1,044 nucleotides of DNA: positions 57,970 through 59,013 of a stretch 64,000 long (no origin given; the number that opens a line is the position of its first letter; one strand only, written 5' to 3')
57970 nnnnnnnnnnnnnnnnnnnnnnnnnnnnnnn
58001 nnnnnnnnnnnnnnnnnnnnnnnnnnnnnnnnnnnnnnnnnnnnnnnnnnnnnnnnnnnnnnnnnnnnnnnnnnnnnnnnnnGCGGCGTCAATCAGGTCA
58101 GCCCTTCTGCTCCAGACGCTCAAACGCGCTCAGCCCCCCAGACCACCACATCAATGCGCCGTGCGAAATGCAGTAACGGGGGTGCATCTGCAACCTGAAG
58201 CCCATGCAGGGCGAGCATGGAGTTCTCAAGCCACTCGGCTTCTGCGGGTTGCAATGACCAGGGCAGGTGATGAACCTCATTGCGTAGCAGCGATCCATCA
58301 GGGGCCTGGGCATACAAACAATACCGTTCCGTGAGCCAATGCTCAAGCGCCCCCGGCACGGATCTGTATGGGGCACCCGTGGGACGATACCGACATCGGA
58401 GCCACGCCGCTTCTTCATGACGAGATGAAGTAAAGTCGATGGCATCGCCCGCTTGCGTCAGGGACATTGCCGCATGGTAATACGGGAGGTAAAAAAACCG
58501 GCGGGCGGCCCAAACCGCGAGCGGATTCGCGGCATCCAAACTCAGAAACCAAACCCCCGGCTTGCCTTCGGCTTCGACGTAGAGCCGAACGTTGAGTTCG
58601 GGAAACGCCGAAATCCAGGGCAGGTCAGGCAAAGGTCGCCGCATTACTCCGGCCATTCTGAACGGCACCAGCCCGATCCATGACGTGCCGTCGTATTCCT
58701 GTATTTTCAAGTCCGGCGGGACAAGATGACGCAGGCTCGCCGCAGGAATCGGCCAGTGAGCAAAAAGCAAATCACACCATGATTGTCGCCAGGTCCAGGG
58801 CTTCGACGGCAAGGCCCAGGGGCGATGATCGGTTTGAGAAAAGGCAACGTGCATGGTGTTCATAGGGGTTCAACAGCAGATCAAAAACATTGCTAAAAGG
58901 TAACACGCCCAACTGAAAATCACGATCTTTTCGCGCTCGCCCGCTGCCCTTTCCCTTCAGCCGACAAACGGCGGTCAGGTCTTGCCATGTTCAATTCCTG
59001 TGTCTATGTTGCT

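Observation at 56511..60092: Candidate hydroxyproline/proline-analogue utilisation cluster: Na+ symporter, DUF2071 protein, and a Cys-less proline-racemase-family dehydratase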

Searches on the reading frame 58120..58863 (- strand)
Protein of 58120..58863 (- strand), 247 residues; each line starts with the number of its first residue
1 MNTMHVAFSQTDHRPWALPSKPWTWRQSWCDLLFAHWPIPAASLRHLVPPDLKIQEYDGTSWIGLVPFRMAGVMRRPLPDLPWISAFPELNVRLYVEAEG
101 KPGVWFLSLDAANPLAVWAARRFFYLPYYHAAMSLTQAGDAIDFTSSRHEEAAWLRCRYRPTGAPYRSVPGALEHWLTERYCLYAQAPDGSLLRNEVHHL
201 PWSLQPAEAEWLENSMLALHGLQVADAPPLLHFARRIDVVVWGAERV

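Call 3: search_protein_families(library=pfam, proteins=[window:58120-58863:-])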
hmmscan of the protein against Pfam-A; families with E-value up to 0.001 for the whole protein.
window:58120-58863:- (247 aa): 2 families
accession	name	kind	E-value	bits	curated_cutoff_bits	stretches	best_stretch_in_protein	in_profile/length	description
PF09844.14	DUF2071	-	2e-72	243.7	27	1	26-237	1-211/212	Uncharacterized conserved protein (COG2071)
PF06314.16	ADC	-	2.8e-07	30.8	29.8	1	21-151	7-132/238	Acetoacetate decarboxylase (ADC)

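Call 4: search_protein_families(library=ncbifam, proteins=[window:58120-58863:-])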
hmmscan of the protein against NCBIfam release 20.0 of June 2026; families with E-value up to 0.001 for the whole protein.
window:58120-58863:- (247 aa): 0 families

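Call 7: search_solved_structures(query=window:58120-58863:-, max_evalue=1, show_alignments=2)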
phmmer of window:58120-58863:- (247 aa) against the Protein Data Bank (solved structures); distinct sequences matched with E-value up to 1: 0.

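Call 9: find_related_loci(query=window:58120-58863:-, collection=genome_contigs, flank=8000)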
Query window:58120-58863:- (247 aa) in genome_contigs; peptide patterns used: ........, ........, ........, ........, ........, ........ (x = any residue, [..] = any of these).
126 stretches matched a pattern; 98 encode a relative of the query (tblastn E <= 1e-3); the best 80 are kept; 80 distinct loci.
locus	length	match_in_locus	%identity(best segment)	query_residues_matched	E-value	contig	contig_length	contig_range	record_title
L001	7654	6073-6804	68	4-247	5e-113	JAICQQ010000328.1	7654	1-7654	MAG: Polyangiaceae bacterium isolate TY_HY_2_bin.55 k141_5202012_length_7654_cov_17.9894, whole genome shotgun sequence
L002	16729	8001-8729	68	5-247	3e-111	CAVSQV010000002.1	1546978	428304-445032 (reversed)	MAG: uncultured Acidobacteriota bacterium isolate MFD05747.bin.2.183 genome assembly, contig: contig_16777, whole genome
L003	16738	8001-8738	70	2-247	1e-110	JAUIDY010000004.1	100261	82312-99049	MAG: Rhodothermia bacterium isolate 8_bin.12 NODE_366_length_100261_cov_1.346985, whole genome shotgun sequence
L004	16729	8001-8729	66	4-247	3e-109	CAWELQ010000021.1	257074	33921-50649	MAG: uncultured delta proteobacterium isolate MFD05684.bin.1.403 genome assembly, contig: contig_69389, whole genome sho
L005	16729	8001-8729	67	3-247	1e-107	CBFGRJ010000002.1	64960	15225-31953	MAG TPA_asm: uncultured Myxococcales bacterium isolate SRR17295755_binner13_Refined_95 genome assembly, contig: ERZ23329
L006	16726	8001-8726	64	5-245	9e-105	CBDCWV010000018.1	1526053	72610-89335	MAG: Myxococcota bacterium isolate 34004a8b-9376-4cd6-be01-4685081f5010 genome assembly, contig: contig_18, whole genome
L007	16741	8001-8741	64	1-247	2e-104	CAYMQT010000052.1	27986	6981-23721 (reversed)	MAG TPA_asm: uncultured Polyangiaceae bacterium isolate SRP344714_co2_431 genome assembly, contig: NODE_4257_length_2798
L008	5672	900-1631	67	4-247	4e-103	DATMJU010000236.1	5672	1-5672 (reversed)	MAG TPA_asm: Vicinamibacterales bacterium isolate SMAG_U13578 k141_128753, whole genome shotgun sequence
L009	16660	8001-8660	72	3-222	3e-102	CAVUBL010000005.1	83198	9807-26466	MAG: uncultured Acidobacteriota bacterium isolate MFD05684.bin.1.267 genome assembly, contig: contig_109515, whole genom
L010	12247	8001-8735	64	5-247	2e-102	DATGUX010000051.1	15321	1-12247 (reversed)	MAG TPA_asm: Fodinibius sp. isolate SMAG_U10540 k141_586872, whole genome shotgun sequence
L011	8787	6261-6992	63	2-247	1e-101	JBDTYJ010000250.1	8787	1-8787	MAG: Pseudomonadota bacterium isolate cluster4_bin.137 NODE_23707_length_8787_cov_8.794778, whole genome shotgun sequenc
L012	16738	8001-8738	61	4-247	3e-101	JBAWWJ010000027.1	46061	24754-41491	MAG: Planctomycetota bacterium isolate ELA034 MAG034_27, whole genome shotgun sequence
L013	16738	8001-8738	63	2-247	4e-101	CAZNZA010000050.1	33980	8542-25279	MAG TPA_asm: uncultured Polyangiaceae bacterium isolate SRP220891_co3_396 genome assembly, contig: NODE_1266_length_3398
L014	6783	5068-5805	61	4-247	3e-101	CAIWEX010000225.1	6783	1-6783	MAG: uncultured Schlesneria sp. isolate Umea1_bin-0540 genome assembly, contig: bin-0540:0225/1338, whole genome shotgun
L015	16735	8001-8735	62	4-247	1e-99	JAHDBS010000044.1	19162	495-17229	MAG: Anaerolineales bacterium isolate MAG-116 RZ_8099, whole genome shotgun sequence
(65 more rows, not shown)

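Call 40: list_cluster_members(proteins=[P0001, window:58120-58863:-, window:56511-58010:-, window:56511-58082:-])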
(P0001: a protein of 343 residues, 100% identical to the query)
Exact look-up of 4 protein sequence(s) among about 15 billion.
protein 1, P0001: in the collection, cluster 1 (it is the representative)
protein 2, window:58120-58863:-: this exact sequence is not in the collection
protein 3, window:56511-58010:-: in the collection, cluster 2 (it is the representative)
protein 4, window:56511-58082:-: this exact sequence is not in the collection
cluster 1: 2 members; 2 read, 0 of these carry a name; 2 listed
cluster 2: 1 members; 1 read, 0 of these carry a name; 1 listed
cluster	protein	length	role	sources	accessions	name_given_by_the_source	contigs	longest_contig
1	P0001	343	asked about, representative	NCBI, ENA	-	-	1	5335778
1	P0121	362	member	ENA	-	-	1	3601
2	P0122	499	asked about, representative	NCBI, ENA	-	-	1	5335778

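Call 47: find_homologous_proteins(query=window:58120-58863:-, max_evalue=1e-10)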
Query window:58120-58863:- (247 aa): 7989 proteins with E <= 1e-10 among 8000 candidates; the best 120 are listed.
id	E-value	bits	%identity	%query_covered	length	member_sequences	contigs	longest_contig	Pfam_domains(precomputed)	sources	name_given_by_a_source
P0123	6.2e-167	572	100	99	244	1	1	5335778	PF06314.17,PF09844.15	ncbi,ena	-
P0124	3.1e-123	428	74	99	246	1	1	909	PF06314.17,PF09844.15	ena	-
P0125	6.1e-117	408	73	98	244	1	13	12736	PF06314.17,PF09844.15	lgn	-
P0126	1.7e-115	403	70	99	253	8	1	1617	PF06314.17,PF09844.15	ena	-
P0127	2.5e-115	403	69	99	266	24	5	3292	PF06314.17,PF09844.15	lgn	-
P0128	2.6e-115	402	72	98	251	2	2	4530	PF06314.17,PF09844.15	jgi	jgi:uncharacterized protein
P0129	8.2e-115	401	71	99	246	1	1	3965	PF06314.17,PF09844.15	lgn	-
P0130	1.5e-114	400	68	99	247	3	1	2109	PF06314.17,PF09844.15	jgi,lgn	-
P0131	6.2e-114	398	71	99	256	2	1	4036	PF06314.17,PF09844.15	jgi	-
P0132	1.0e-113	397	72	99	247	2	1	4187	PF06314.17,PF09844.15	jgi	-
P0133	1.2e-113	397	73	99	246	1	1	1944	PF06314.17,PF09844.15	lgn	-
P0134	3.4e-113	396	70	98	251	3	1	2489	PF06314.17,PF09844.15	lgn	-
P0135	7.0e-113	395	71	99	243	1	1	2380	PF06314.17,PF09844.15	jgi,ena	-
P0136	1.3e-112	394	69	98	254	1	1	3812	PF06314.17,PF09844.15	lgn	-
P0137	1.7e-112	393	69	98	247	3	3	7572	PF06314.17,PF09844.15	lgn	-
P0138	2.6e-112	393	71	99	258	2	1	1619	PF06314.17,PF09844.15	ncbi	-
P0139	4.0e-112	392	67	98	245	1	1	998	PF06314.17,PF09844.15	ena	-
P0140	7.1e-112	391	69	98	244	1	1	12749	PF06314.17,PF09844.15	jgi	jgi:uncharacterized protein YqjF (DUF2071 family)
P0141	8.1e-112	391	71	98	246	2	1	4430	PF06314.17,PF09844.15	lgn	-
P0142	1.1e-111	391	68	99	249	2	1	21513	PF09844.15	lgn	-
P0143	1.2e-111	390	68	100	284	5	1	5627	PF06314.17,PF09844.15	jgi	jgi:hypothetical protein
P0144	1.8e-111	390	68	99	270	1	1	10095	PF06314.17,PF09844.15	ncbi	-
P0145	2.3e-111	390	69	98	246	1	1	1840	PF06314.17,PF09844.15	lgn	-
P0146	2.8e-111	389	71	99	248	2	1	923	PF06314.17,PF09844.15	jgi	jgi:uncharacterized protein YqjF (DUF2071 family)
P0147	5.0e-111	388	70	100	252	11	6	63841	PF09844.15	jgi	jgi:uncharacterized protein YqjF (DUF2071 family)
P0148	5.3e-111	388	70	99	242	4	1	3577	PF06314.17,PF09844.15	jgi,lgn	-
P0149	5.7e-111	388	68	98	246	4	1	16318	PF06314.17,PF09844.15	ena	-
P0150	6.8e-111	388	71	98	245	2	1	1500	PF06314.17,PF09844.15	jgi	jgi:uncharacterized protein YqjF (DUF2071 family)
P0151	1.1e-110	387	70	98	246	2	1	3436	PF06314.17,PF09844.15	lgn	-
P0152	1.2e-110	387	70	98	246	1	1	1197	PF06314.17,PF09844.15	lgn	-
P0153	1.3e-110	387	68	99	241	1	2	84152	PF06314.17,PF09844.15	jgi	jgi:uncharacterized protein YqjF (DUF2071 family)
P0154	1.3e-110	387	67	98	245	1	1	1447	PF06314.17,PF09844.15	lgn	-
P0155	1.4e-110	387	69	98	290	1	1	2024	PF06314.17,PF09844.15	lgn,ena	-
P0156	2.3e-110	386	70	98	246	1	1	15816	PF06314.17,PF09844.15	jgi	jgi:uncharacterized protein YqjF (DUF2071 family)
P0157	2.6e-110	386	69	99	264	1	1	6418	PF06314.17,PF09844.15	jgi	jgi:uncharacterized protein YqjF (DUF2071 family)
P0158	3.1e-110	386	69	98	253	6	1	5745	PF06314.17,PF09844.15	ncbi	-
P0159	3.7e-110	386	68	98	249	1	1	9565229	PF06314.17,PF09844.15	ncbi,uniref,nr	ncbi:YqjF family protein [Lignipirellula cremea]|uniref:DUF2071 domain-containing protein n=1 Tax=Li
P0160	3.9e-110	385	68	99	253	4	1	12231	PF06314.17,PF09844.15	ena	-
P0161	4.1e-110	385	67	98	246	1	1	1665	PF06314.17,PF09844.15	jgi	jgi:uncharacterized protein YqjF (DUF2071 family)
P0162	4.4e-110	385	67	98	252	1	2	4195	PF06314.17,PF09844.15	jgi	jgi:uncharacterized protein YqjF (DUF2071 family)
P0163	4.7e-110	385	67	98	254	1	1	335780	PF06314.17,PF09844.15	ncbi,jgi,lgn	jgi:uncharacterized protein YqjF (DUF2071 family)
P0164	4.7e-110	385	68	99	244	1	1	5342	PF06314.17,PF09844.15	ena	-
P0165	5.0e-110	385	68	99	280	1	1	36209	PF06314.17,PF09844.15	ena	-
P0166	5.1e-110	385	70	99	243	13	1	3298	PF06314.17,PF09844.15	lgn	-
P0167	6.0e-110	385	68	99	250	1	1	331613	PF06314.17,PF09844.15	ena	-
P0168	6.4e-110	385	70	99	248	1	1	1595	PF06314.17,PF09844.15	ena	-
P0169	7.6e-110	385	68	98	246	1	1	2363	PF06314.17,PF09844.15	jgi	jgi:uncharacterized protein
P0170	7.7e-110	385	66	99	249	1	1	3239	PF06314.17,PF09844.15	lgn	-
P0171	8.8e-110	384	68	98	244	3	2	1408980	PF06314.17,PF09844.15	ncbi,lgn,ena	ncbi:MAG: DUF2071 domain-containing protein [Thermoanaerobaculia bacterium]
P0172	9.6e-110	384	69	99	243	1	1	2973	PF06314.17,PF09844.15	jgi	jgi:uncharacterized protein YqjF (DUF2071 family)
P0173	1.2e-109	384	69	98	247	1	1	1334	PF09844.15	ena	-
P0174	1.3e-109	384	67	99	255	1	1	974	PF06314.17,PF09844.15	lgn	-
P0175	1.4e-109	384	68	98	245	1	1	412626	PF06314.17,PF09844.15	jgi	jgi:uncharacterized protein YqjF (DUF2071 family)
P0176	1.5e-109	384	69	98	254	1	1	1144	PF06314.17,PF09844.15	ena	-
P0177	1.9e-109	383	68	98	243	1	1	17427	PF06314.17,PF09844.15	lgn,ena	-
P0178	2.4e-109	383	69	98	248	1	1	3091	PF06314.17,PF09844.15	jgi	jgi:uncharacterized protein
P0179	2.5e-109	383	68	99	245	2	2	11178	PF06314.17,PF09844.15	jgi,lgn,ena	-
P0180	2.9e-109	383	67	99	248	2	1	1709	PF06314.17,PF09844.15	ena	-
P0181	3.0e-109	383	67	98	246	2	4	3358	PF06314.17,PF09844.15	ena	-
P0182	3.0e-109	383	65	98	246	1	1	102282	PF09844.15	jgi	jgi:uncharacterized protein YqjF (DUF2071 family)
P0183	3.4e-109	382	68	98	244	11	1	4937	PF06314.17,PF09844.15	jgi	jgi:uncharacterized protein YqjF (DUF2071 family)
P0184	4.4e-109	382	68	99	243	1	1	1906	PF06314.17,PF09844.15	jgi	jgi:uncharacterized protein YqjF (DUF2071 family)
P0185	5.3e-109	382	71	99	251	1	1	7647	PF06314.17,PF09844.15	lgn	-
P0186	5.8e-109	382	71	99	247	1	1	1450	PF06314.17,PF09844.15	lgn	-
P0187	6.2e-109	382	67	99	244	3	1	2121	PF06314.17,PF09844.15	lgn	-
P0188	7.8e-109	381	67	99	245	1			PF06314.17,PF09844.15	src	-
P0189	9.1e-109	381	69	97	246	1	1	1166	PF06314.17,PF09844.15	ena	-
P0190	1.2e-108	381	67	99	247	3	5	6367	PF06314.17,PF09844.15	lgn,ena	-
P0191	1.3e-108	381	70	99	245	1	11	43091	PF06314.17,PF09844.15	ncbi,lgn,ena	-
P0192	1.5e-108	380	69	99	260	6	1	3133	PF06314.17,PF09844.15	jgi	jgi:uncharacterized protein YqjF (DUF2071 family)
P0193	1.6e-108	380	67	98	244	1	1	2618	PF06314.17,PF09844.15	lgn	-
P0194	1.6e-108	380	69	98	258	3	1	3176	PF06314.17,PF09844.15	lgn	-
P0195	1.8e-108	380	70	99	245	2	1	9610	PF06314.17,PF09844.15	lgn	-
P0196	2.1e-108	380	68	99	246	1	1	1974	PF06314.17,PF09844.15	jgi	-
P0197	2.1e-108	380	70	99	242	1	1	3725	PF06314.17,PF09844.15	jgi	jgi:uncharacterized protein YqjF (DUF2071 family)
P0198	2.4e-108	380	68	98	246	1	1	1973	PF06314.17,PF09844.15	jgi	jgi:uncharacterized protein YqjF (DUF2071 family)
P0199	2.4e-108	380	66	98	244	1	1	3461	PF06314.17,PF09844.15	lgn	-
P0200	2.5e-108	380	67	99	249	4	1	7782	PF09844.15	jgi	jgi:uncharacterized protein YqjF (DUF2071 family)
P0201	2.6e-108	380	68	98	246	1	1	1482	PF06314.17,PF09844.15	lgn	-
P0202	2.8e-108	379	69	99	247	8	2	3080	PF06314.17,PF09844.15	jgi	jgi:uncharacterized protein YqjF (DUF2071 family)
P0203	3.0e-108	379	68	98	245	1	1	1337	PF06314.17,PF09844.15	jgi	jgi:uncharacterized protein YqjF (DUF2071 family)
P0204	3.3e-108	379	67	99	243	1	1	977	PF06314.17,PF09844.15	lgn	-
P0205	3.4e-108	379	70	98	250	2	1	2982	PF06314.17,PF09844.15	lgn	-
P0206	4.1e-108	379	67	98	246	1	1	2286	PF06314.17,PF09844.15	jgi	jgi:uncharacterized protein YqjF (DUF2071 family)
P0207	4.2e-108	379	68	98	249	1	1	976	PF06314.17,PF09844.15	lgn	-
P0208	4.5e-108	379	68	99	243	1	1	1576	PF06314.17,PF09844.15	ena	-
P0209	5.3e-108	379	69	98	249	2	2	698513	PF06314.17,PF09844.15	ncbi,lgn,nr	ncbi:MAG: DUF2071 domain-containing protein [Caldilineaceae bacterium]|nr:DUF2071 domain-containing 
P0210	5.5e-108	378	68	98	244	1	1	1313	PF06314.17,PF09844.15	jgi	jgi:uncharacterized protein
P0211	5.5e-108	378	68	97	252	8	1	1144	PF06314.17,PF09844.15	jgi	jgi:uncharacterized protein YqjF (DUF2071 family)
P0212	5.6e-108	378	68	98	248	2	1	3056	PF06314.17,PF09844.15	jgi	jgi:uncharacterized protein YqjF (DUF2071 family)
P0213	7.7e-108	378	69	99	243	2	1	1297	PF06314.17,PF09844.15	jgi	jgi:uncharacterized protein YqjF (DUF2071 family)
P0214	7.8e-108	378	68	99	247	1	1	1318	PF06314.17,PF09844.15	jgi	jgi:uncharacterized protein YqjF (DUF2071 family)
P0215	9.3e-108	378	68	98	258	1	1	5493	PF06314.17,PF09844.15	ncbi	-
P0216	1.2e-107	377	68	99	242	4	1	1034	PF06314.17,PF09844.15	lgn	-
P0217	1.3e-107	377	68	99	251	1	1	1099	PF06314.17,PF09844.15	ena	-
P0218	1.3e-107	377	67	97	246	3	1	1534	PF09844.15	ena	-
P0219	1.3e-107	377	67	99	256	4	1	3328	PF06314.17,PF09844.15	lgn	-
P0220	1.3e-107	377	67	99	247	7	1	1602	PF06314.17,PF09844.15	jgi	-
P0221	1.4e-107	377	69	98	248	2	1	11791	PF06314.17,PF09844.15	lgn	-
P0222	1.4e-107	377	67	99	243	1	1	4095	PF09844.15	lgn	-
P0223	1.6e-107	377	65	98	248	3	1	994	PF06314.17,PF09844.15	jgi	-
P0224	1.7e-107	377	70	99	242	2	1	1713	PF06314.17,PF09844.15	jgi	jgi:uncharacterized protein YqjF (DUF2071 family)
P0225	1.8e-107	377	70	97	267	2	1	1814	PF06314.17,PF09844.15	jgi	-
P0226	2.0e-107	377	67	98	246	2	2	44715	PF06314.17,PF09844.15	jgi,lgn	jgi:hypothetical protein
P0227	2.3e-107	376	66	99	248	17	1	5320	PF06314.17,PF09844.15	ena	-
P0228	2.3e-107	376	68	99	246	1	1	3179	PF06314.17,PF09844.15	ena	-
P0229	2.3e-107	376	64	99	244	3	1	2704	PF06314.17,PF09844.15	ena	-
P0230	2.3e-107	376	68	99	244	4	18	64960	PF06314.17,PF09844.15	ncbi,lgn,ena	-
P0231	2.7e-107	376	67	98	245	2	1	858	PF06314.17,PF09844.15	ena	-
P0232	3.2e-107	376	68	98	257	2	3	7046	PF06314.17,PF09844.15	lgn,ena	-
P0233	3.4e-107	376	68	97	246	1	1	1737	PF06314.17,PF09844.15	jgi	jgi:uncharacterized protein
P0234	3.6e-107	376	67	98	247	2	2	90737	PF06314.17,PF09844.15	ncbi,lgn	ncbi:MAG: YqjF family protein [Planctomycetota bacterium]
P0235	4.4e-107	375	67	98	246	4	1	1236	PF06314.17,PF09844.15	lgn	-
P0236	4.5e-107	375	66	98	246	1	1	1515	PF06314.17,PF09844.15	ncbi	-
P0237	4.8e-107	375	68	99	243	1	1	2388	PF06314.17,PF09844.15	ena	-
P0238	4.9e-107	375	68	99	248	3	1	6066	PF09844.15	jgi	jgi:uncharacterized protein YqjF (DUF2071 family)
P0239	5.1e-107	375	66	98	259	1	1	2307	PF06314.17,PF09844.15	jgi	jgi:uncharacterized protein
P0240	5.2e-107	375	68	98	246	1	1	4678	PF06314.17,PF09844.15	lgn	-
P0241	5.3e-107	375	69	99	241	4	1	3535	PF06314.17,PF09844.15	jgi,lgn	jgi:uncharacterized protein YqjF (DUF2071 family)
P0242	6.0e-107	375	68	97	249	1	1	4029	PF09844.15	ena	-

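Call 48: search_protein_families(library=pfam, proteins=[L011:7133-8218:+], max_evalue=0.001)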
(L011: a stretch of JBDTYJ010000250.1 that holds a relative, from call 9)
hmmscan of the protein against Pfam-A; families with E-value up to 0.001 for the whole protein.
L011:7133-8218:+ (361 aa): 5 families
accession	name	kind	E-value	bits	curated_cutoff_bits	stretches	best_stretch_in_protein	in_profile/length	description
PF00106.31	adh_short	-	1.2e-47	162.3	26.6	1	58-246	2-191/195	short chain dehydrogenase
PF13561.12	adh_short_C2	-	1.8e-33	116.5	27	1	63-250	1-189/236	Enoyl-(Acyl carrier protein) reductase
PF08659.16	KR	-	6.1e-10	39.7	22.6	1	57-213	1-158/180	KR domain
PF01370.27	Epimerase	-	1.2e-07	31.9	20.9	1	59-297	1-227/240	NAD dependent epimerase/dehydratase family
PF13460.12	NAD_binding_10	-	0.0004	20.7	27.2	0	63-253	1-162/184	NAD(P)H-binding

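Call 62: predict_structure(alignment_id=A1)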
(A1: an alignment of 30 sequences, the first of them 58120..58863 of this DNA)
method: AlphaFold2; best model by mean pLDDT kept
length: 247 residues; sequences in the alignment: 30
mean_pLDDT: 91.0   pTM: 0.88
mean pLDDT of the five models: 91.0, 90.7, 87.2, 82.4, 79.3
residues with pLDDT >= 90: 188; 70-90: 47; 50-70: 10; < 50: 2
segments of 3 or more residues with pLDDT < 50: none
pLDDT, mean of each block of 10 residues (from residue 1): 76 91 90 96 96 96 96 74 77 96 96 84 87 94 94 95 94 92 94 94 95 93 85 95 92
secondary structure, 60 per line:
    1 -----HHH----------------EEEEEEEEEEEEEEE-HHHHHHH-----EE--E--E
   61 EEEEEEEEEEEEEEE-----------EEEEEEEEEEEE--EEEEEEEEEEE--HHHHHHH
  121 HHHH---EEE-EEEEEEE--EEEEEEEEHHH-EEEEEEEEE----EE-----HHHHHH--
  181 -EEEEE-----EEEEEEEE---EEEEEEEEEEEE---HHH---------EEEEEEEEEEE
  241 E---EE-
elements in order: E25-39 H41-47 E60-75 E87-98 E101-111 H114-124 E128-130 E132-138 E141-148 E153-161 H173-178 E182-186 E192-199 E203-214 E230-241
